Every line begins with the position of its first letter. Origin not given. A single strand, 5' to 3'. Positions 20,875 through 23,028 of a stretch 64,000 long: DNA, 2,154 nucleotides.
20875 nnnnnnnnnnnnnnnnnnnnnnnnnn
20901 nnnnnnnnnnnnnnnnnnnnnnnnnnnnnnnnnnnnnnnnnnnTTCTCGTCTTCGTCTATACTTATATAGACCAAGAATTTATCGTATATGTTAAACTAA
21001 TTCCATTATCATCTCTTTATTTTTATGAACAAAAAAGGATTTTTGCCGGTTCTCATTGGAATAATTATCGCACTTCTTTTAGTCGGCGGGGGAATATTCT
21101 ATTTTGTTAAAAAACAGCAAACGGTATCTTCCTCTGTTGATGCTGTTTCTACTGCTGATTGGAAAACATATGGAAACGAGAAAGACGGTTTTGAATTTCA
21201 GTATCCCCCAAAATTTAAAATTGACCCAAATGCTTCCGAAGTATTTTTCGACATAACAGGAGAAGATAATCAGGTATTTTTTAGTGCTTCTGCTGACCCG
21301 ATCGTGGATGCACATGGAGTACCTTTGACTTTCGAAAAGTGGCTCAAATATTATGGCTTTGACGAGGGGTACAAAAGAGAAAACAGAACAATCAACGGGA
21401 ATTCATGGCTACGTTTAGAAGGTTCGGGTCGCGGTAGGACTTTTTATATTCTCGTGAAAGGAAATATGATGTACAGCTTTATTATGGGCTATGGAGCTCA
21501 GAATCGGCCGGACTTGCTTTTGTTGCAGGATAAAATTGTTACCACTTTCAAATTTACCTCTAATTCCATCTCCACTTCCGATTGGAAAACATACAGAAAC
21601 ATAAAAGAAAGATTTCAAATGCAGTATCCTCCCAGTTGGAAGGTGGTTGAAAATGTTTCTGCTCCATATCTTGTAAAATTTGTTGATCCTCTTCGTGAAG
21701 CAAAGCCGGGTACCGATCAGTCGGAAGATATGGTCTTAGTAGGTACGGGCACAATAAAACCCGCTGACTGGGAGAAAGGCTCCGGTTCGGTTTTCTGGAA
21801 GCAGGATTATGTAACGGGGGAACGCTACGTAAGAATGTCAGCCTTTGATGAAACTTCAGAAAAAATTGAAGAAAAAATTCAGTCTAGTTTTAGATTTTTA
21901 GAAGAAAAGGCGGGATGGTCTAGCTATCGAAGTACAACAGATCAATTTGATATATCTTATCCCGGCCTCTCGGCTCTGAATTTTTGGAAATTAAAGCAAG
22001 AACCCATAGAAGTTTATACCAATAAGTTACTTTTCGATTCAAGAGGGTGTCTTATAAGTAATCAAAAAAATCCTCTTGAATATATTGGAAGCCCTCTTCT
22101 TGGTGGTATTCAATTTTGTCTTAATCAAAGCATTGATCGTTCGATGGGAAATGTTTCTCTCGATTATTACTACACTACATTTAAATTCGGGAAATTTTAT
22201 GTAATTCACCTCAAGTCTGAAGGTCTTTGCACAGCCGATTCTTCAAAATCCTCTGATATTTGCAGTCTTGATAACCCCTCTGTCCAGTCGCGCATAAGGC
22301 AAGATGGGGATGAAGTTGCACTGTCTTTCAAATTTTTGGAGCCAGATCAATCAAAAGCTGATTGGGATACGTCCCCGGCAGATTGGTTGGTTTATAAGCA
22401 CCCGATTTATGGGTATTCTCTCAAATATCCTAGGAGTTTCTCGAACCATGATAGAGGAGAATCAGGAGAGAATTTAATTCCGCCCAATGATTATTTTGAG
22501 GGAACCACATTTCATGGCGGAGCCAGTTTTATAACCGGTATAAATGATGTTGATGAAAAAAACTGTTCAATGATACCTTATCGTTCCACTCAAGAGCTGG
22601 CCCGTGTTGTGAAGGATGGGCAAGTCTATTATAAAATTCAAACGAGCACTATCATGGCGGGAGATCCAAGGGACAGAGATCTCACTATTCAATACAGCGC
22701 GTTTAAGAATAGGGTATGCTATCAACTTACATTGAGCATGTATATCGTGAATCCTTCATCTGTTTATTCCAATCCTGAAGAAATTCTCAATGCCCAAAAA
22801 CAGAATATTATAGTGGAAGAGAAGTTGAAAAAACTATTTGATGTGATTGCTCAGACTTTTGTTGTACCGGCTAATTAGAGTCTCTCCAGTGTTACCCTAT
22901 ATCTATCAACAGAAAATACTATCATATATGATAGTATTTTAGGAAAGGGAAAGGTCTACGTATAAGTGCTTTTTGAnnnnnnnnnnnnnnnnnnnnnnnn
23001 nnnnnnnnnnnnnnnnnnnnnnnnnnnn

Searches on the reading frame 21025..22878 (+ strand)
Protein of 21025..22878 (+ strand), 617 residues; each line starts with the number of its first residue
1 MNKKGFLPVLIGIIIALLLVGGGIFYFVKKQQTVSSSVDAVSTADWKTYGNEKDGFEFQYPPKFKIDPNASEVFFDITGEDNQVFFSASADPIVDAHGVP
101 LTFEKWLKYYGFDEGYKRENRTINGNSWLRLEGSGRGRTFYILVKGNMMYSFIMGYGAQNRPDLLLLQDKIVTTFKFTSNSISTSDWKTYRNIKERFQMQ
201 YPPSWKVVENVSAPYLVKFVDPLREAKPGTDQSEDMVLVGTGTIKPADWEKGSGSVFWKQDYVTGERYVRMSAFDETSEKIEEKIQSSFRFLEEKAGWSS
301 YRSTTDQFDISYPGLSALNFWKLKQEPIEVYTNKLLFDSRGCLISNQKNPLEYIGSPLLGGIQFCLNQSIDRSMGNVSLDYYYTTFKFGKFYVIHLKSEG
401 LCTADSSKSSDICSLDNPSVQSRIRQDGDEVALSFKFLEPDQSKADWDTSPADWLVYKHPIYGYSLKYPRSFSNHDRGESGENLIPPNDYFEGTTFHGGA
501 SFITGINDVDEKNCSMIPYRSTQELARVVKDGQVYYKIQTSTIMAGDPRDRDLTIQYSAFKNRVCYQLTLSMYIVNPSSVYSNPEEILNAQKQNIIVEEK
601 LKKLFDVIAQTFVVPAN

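Call 69: search_protein_families(library=pfam, proteins=[window:21025-22878:+], max_evalue=0.01)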
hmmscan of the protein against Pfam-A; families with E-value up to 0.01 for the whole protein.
window:21025-22878:+ (617 aa): 3 families
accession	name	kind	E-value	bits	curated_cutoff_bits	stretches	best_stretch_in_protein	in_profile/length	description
PF18933.6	PsbP_2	-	1e-05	26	27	1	27-67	18-65/184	PsbP-like protein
PF17870.6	Insulin_TMD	-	0.00066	20.1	33.4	1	13-33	24-44/47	Insulin receptor trans-membrane segment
PF01789.22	PsbP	-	0.0031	18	23.5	0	46-87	3-47/155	PsbP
